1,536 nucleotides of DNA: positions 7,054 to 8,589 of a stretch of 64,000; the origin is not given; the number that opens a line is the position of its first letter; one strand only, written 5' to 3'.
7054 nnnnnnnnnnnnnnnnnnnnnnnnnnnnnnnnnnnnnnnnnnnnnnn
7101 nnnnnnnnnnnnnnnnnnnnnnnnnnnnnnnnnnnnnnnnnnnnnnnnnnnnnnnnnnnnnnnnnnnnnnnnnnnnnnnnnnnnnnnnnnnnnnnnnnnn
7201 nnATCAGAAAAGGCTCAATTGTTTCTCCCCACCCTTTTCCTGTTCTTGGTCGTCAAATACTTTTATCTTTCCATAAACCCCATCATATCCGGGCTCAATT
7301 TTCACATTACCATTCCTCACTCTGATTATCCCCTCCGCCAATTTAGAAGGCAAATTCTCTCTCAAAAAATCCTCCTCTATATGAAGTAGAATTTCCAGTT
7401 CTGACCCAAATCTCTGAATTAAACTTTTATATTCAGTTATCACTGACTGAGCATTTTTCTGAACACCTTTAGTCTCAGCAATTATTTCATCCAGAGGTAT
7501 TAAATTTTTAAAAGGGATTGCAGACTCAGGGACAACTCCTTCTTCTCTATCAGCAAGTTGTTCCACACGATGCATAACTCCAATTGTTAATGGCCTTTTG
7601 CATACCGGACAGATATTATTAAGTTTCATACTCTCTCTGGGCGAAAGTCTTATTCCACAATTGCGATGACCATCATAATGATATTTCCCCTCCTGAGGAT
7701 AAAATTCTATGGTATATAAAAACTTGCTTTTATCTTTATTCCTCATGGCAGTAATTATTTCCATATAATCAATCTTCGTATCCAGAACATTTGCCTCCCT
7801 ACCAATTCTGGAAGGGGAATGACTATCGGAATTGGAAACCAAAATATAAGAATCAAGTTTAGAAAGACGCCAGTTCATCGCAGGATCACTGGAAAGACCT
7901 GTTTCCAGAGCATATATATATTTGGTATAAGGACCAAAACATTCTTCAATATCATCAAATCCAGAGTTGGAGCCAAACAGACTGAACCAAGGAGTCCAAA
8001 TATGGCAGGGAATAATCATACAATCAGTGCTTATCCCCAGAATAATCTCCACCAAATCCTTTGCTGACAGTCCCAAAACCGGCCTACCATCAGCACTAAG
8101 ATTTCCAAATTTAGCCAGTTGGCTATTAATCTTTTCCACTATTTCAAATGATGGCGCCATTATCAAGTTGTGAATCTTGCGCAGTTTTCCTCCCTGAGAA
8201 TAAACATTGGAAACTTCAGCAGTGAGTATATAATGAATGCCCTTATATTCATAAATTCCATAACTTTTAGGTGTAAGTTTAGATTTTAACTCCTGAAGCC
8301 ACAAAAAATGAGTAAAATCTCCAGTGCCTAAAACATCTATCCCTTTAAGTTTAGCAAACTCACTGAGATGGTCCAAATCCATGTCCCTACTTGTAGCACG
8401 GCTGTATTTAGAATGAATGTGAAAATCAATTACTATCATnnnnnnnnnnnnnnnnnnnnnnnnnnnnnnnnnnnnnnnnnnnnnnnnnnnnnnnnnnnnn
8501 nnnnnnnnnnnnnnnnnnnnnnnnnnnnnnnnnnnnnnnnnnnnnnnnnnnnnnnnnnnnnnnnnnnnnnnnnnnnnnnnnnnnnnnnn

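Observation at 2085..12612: PyrR-controlled pyrimidine operon carries an embedded nuclease module (EndoQ-like PHP nuclease + Mut7-C PIN-like RNase + exported LolA-fold protein) and mutM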

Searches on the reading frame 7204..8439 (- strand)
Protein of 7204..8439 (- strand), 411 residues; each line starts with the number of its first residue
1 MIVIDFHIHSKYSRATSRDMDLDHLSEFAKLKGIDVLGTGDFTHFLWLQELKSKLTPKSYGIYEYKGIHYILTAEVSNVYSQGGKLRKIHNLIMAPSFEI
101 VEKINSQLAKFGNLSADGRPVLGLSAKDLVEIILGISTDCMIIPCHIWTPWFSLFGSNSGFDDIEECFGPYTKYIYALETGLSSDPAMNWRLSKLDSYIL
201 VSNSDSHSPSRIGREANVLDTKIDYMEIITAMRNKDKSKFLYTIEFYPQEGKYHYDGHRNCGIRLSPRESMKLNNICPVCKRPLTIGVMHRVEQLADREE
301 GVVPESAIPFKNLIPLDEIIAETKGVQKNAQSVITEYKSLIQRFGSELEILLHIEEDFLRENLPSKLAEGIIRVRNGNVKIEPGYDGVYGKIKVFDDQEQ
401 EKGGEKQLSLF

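Call 3: search_protein_families(library=pfam, proteins=[window:7204-8439:-])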
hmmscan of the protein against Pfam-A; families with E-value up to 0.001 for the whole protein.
window:7204-8439:- (411 aa): 0 families

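Call 4: search_protein_families(library=ncbifam, proteins=[window:7204-8439:-])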
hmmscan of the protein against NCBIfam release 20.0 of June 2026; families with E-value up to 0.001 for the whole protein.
window:7204-8439:- (411 aa): 1 family
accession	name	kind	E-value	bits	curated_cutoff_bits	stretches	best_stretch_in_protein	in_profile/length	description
TIGR00375.1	TIGR00375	hypoth_equivalog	2.2e-54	185.3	326.6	1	5-392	3-374/374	TIGR00375 family protein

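Call 10: search_solved_structures(query=window:7204-8439:-, max_evalue=0.01, show_alignments=2)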
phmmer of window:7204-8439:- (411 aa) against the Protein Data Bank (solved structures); distinct sequences matched with E-value up to 0.01: 3.
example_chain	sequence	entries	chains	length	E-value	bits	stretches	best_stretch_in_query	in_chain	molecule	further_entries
5zb8_A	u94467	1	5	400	6.2e-53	183.4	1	5-396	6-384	PfuEndoQ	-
7k31_A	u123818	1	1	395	2.7e-52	181.3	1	4-396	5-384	Endonuclease Q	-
7k30_A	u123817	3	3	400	2.8e-52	181.3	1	4-396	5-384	Endonuclease Q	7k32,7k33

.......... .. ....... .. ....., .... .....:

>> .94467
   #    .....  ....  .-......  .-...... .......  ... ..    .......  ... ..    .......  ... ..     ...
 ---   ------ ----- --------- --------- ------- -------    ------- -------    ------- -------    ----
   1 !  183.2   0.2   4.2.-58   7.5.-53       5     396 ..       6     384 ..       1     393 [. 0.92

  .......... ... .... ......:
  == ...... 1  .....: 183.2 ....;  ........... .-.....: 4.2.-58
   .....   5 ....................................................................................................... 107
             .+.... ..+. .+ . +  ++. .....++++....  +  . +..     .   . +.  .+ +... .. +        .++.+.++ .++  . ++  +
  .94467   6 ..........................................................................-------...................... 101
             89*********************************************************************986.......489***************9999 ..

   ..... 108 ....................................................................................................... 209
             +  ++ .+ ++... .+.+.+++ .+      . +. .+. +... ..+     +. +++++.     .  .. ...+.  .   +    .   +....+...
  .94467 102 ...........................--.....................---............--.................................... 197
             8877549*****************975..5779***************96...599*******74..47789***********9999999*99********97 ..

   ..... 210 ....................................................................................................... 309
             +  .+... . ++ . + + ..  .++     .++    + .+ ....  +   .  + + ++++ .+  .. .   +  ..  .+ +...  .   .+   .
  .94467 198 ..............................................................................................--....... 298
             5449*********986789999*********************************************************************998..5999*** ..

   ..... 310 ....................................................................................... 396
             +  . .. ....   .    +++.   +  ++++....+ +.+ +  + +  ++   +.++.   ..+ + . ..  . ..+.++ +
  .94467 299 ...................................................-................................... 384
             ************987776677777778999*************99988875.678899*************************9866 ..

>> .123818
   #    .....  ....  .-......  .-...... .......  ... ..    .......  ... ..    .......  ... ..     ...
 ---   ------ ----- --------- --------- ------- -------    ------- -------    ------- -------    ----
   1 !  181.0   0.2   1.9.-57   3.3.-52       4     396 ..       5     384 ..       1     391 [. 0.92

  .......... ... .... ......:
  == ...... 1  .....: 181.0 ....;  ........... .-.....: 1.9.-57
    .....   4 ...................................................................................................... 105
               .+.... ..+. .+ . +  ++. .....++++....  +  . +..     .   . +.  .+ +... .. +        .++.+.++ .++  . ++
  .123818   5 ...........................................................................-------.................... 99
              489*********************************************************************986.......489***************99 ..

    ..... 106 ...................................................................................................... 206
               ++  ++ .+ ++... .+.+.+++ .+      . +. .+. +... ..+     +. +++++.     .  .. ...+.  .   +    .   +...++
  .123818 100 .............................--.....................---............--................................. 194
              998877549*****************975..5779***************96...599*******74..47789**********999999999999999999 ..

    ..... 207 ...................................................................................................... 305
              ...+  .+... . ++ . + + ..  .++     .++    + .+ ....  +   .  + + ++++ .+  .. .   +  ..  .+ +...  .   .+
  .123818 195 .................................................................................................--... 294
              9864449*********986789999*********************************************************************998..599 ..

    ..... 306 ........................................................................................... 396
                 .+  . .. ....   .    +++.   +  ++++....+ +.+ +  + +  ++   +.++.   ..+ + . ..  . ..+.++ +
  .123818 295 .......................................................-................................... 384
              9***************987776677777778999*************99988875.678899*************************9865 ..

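Call 13: find_homologous_proteins(query=window:7204-8439:-, max_evalue=1e-10)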
Query window:7204-8439:- (411 aa): 8000 proteins with E <= 1e-10 among 8000 candidates; the best 120 are listed.
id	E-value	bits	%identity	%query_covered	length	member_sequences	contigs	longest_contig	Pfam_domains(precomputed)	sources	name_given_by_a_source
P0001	1.1e-263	892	94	100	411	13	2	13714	PF27218.1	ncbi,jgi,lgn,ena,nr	ncbi:MAG: DNA helicase UvrD [Candidatus Omnitrophota bacterium]|nr:MAG: DNA helicase UvrD [Candidatu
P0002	1.3e-220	751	78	96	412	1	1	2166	PF27218.1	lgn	-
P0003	2.3e-216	737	76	100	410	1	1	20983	PF27218.1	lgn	-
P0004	6.0e-209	712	76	95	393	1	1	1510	PF27218.1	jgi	jgi:uncharacterized protein (TIGR00375 family)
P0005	4.3e-206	703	73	100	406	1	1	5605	PF27218.1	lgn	-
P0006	5.8e-204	696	76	95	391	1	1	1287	PF27218.1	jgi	jgi:uncharacterized protein (TIGR00375 family)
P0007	7.1e-204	695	72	100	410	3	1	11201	PF27218.1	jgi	-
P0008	1.0e-198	678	70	96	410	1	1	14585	PF27218.1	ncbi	-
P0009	1.8e-197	674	69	100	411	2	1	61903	PF27218.1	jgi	-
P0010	3.1e-197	674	68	100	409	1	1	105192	PF27218.1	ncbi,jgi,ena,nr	ncbi:MAG: endonuclease Q family protein [Candidatus Kaelpia imicola]|nr:endonuclease Q family protei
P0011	7.0e-196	669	68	99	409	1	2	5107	PF27218.1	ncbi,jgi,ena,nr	ncbi:MAG TPA: DNA helicase UvrD [Candidatus Omnitrophica bacterium]|nr:DNA helicase UvrD [Candidatus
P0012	5.6e-193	660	67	96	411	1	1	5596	PF27218.1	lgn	-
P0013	1.2e-187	642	68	100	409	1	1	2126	PF27218.1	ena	-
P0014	1.2e-187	642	66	96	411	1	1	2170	PF27218.1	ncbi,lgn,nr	ncbi:MAG: endonuclease Q family protein [Candidatus Omnitrophica bacterium]|nr:endonuclease Q family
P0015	3.0e-186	637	67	96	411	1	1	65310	PF27218.1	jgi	jgi:uncharacterized protein (TIGR00375 family)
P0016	1.4e-185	635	67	100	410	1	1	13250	PF27218.1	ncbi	-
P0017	1.6e-184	632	65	96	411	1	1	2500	PF27218.1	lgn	-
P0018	2.5e-184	631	65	100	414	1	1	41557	PF27218.1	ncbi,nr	ncbi:MAG: DNA helicase UvrD [Candidatus Omnitrophica bacterium]|nr:DNA helicase UvrD [Candidatus Omn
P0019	3.3e-184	631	63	100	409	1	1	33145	PF27218.1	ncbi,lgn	-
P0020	9.0e-184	629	66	100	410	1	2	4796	PF27218.1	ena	-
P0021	1.2e-183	629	64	100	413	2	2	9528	PF27218.1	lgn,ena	-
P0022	1.3e-183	629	64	100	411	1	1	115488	PF27218.1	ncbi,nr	ncbi:MAG: endonuclease Q family protein [Candidatus Omnitrophica bacterium]|nr:endonuclease Q family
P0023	7.3e-183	626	64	100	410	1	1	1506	PF27218.1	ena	-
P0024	1.1e-182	626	64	100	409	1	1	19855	PF27218.1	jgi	jgi:uncharacterized protein (TIGR00375 family)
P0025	2.1e-182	625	65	100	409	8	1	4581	PF27218.1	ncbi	-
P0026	2.3e-182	625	65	100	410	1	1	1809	PF27218.1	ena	-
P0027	4.0e-182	624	65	100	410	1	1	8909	PF27218.1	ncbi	ncbi:endonuclease Q family protein [Candidatus Omnitrophota bacterium]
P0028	4.5e-182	624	65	100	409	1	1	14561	PF27218.1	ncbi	-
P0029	7.4e-182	623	64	100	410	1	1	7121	PF27218.1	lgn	-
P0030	9.4e-182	623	64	100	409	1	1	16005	PF27218.1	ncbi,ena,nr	ncbi:MAG: endonuclease Q family protein [Omnitrophica bacterium]|nr:endonuclease Q family protein [C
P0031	1.1e-181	622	64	100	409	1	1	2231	PF27218.1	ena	-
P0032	1.1e-181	622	64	100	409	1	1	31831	PF27218.1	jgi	jgi:uncharacterized protein (TIGR00375 family)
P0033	2.3e-181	621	65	100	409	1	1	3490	PF27218.1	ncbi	-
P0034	2.5e-181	621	64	100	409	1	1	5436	PF27218.1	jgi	-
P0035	2.7e-181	621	65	100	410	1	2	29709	PF27218.1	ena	-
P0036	3.1e-181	621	65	100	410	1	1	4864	PF27218.1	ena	-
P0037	4.3e-181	620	63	100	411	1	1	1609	PF27218.1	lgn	-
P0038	5.9e-181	620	63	100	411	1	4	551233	PF27218.1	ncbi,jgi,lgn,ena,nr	ncbi:MAG TPA: endonuclease Q family protein [Candidatus Omnitrophota bacterium]|nr:endonuclease Q fa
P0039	9.1e-181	619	64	100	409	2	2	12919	PF27218.1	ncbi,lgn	-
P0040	1.0e-180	619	64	100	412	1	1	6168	PF27218.1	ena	-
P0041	1.7e-180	618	63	100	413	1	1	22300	PF27218.1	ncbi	ncbi:endonuclease Q family protein [Candidatus Omnitrophota bacterium]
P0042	2.8e-180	618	63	100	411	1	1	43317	PF27218.1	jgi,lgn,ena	-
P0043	3.7e-180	617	64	100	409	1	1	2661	PF27218.1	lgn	-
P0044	4.3e-180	617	63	100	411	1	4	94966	PF27218.1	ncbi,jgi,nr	ncbi:MAG: DNA helicase UvrD [Candidatus Omnitrophica bacterium]|nr:DNA helicase UvrD [Candidatus Omn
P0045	4.8e-180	617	65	100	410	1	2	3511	PF27218.1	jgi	-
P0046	5.4e-180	617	63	100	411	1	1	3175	PF27218.1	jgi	-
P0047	1.1e-179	616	63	100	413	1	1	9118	PF27218.1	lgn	-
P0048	1.3e-179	616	64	100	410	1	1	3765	PF27218.1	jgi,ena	-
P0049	1.4e-179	615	64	100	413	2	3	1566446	PF27218.1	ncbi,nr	ncbi:MAG: endonuclease Q family protein [Candidatus Omnitrophica bacterium]|nr:endonuclease Q family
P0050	1.6e-179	615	63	100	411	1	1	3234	PF27218.1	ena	-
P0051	1.6e-179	615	63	100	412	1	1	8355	PF27218.1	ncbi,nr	ncbi:MAG: endonuclease Q family protein [Candidatus Omnitrophica bacterium]|nr:endonuclease Q family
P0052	1.7e-179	615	64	100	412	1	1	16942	PF27218.1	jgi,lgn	jgi:uncharacterized protein (TIGR00375 family)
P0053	3.3e-179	614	64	100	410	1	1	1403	PF27218.1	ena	-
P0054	3.9e-179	614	63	100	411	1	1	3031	PF27218.1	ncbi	-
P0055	4.0e-179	614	64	100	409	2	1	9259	PF27218.1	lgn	-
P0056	1.1e-178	612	64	100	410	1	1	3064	PF27218.1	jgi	jgi:uncharacterized protein (TIGR00375 family)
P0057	1.2e-178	612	64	100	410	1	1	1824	PF27218.1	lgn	-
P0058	1.4e-178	612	62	100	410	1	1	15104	PF27218.1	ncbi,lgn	ncbi:MAG: endonuclease Q family protein [Candidatus Omnitrophota bacterium]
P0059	1.5e-178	612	63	100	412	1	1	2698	PF27218.1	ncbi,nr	ncbi:MAG: endonuclease Q family protein [Candidatus Omnitrophica bacterium]|nr:endonuclease Q family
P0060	1.6e-178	612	64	100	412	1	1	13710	PF27218.1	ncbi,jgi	jgi:uncharacterized protein (TIGR00375 family)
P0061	1.9e-178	612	63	100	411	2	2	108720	PF27218.1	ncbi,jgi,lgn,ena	-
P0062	4.3e-178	611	61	100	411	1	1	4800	PF27218.1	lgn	-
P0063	5.0e-178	610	64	100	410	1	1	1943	PF27218.1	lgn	-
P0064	5.3e-178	610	63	100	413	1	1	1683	PF27218.1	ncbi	-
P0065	6.7e-178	610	62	100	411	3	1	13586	PF27218.1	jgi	-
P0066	1.1e-177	609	61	100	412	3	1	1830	PF27218.1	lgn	-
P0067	1.5e-177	609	63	100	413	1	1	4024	PF27218.1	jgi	jgi:uncharacterized protein (TIGR00375 family)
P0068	2.3e-177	608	62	100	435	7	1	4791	PF27218.1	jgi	-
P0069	3.2e-177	608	63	100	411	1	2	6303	PF27218.1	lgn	-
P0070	4.3e-177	607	63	100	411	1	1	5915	PF27218.1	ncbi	-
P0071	5.4e-177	607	62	100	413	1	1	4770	PF27218.1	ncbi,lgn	-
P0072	5.6e-177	607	64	100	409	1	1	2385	PF27218.1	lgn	-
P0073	6.5e-177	607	62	100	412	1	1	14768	PF27218.1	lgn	-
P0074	6.8e-177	607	63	100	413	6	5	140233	PF27218.1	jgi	-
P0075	6.8e-177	607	63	100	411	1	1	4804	PF27218.1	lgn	-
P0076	9.0e-177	606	63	100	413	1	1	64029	PF27218.1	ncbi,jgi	jgi:uncharacterized protein (TIGR00375 family)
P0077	1.2e-176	606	63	100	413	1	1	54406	PF27218.1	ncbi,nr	ncbi:MAG: endonuclease Q family protein [Candidatus Omnitrophota bacterium]|nr:endonuclease Q family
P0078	1.9e-176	605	61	100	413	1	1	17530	PF27218.1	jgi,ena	-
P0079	1.9e-176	605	64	100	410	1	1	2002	PF27218.1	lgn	-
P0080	2.3e-176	605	64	100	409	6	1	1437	PF27218.1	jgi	-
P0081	3.4e-176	604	63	100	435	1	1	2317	PF27218.1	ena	-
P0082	3.5e-176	604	63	100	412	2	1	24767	PF27218.1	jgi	jgi:uncharacterized protein (TIGR00375 family)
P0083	3.6e-176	604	65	95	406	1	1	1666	PF27218.1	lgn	-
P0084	3.9e-176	604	62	100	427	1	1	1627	PF27218.1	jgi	jgi:uncharacterized protein (TIGR00375 family)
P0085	4.5e-176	604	63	100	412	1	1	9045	PF27218.1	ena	-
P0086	4.5e-176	604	62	100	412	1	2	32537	PF27218.1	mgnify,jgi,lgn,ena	mgnify:CR=1 FL=1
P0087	6.2e-176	603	63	100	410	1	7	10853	PF27218.1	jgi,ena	-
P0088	6.5e-176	603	63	100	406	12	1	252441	PF27218.1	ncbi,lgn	-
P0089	7.3e-176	603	64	100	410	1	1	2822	PF27218.1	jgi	jgi:uncharacterized protein (TIGR00375 family)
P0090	7.4e-176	603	62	100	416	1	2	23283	PF27218.1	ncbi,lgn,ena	-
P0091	7.6e-176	603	62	100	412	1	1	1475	PF27218.1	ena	-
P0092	7.7e-176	603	62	100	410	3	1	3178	PF27218.1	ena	-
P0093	8.4e-176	603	63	100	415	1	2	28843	PF27218.1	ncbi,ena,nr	ncbi:DNA helicase UvrD [bacterium]|nr:DNA helicase UvrD [bacterium]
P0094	9.8e-176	603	62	100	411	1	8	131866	PF27218.1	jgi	-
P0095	1.1e-175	603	61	100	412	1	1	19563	PF27218.1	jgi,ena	-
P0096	1.6e-175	602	61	100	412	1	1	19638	PF27218.1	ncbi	ncbi:MAG: endonuclease Q family protein [Candidatus Omnitrophota bacterium]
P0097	2.0e-175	602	64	100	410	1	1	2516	PF27218.1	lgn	-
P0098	2.0e-175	602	62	100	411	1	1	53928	PF27218.1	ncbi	-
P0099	2.2e-175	602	62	100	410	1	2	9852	PF27218.1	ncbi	-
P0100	2.5e-175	601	63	100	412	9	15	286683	PF27218.1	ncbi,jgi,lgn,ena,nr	ncbi:MAG: DNA helicase UvrD [Omnitrophica WOR_2 bacterium GWF2_43_52]|nr:MAG: DNA helicase UvrD [Omn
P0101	2.6e-175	601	61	100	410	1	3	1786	PF27218.1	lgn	-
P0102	3.0e-175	601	62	100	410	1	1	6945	PF27218.1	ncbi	-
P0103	3.5e-175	601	64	100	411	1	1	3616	PF27218.1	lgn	-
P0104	4.1e-175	601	62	100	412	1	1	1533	PF27218.1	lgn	-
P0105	4.4e-175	601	62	100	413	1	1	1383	PF27218.1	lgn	-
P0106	5.6e-175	600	62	100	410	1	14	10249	PF27218.1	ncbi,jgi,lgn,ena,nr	ncbi:MAG: DNA helicase UvrD [Candidatus Omnitrophica bacterium CG02_land_8_20_14_3_00__42_8]|nr:MAG:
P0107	6.7e-175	600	62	100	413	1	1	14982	PF27218.1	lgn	-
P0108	7.0e-175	600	61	100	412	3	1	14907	PF27218.1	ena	-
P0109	8.3e-175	600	63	100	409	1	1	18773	PF27218.1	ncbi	ncbi:MAG: endonuclease Q family protein [Candidatus Omnitrophota bacterium]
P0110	1.0e-174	599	62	100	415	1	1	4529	PF27218.1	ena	-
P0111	1.0e-174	599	62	100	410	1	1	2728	PF27218.1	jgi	-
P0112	1.1e-174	599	62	100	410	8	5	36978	PF27218.1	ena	-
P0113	1.1e-174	599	62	100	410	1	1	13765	PF27218.1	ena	-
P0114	1.1e-174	599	62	100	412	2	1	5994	PF27218.1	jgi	-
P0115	1.2e-174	599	64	100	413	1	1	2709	PF27218.1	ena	-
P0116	1.3e-174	599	62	100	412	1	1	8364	PF27218.1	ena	-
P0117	1.4e-174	599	62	100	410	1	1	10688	PF27218.1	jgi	-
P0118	1.5e-174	599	61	100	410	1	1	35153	PF27218.1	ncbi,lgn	-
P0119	1.6e-174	599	61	100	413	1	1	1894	PF27218.1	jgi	jgi:uncharacterized protein (TIGR00375 family)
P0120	1.9e-174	599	62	100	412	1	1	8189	PF27218.1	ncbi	-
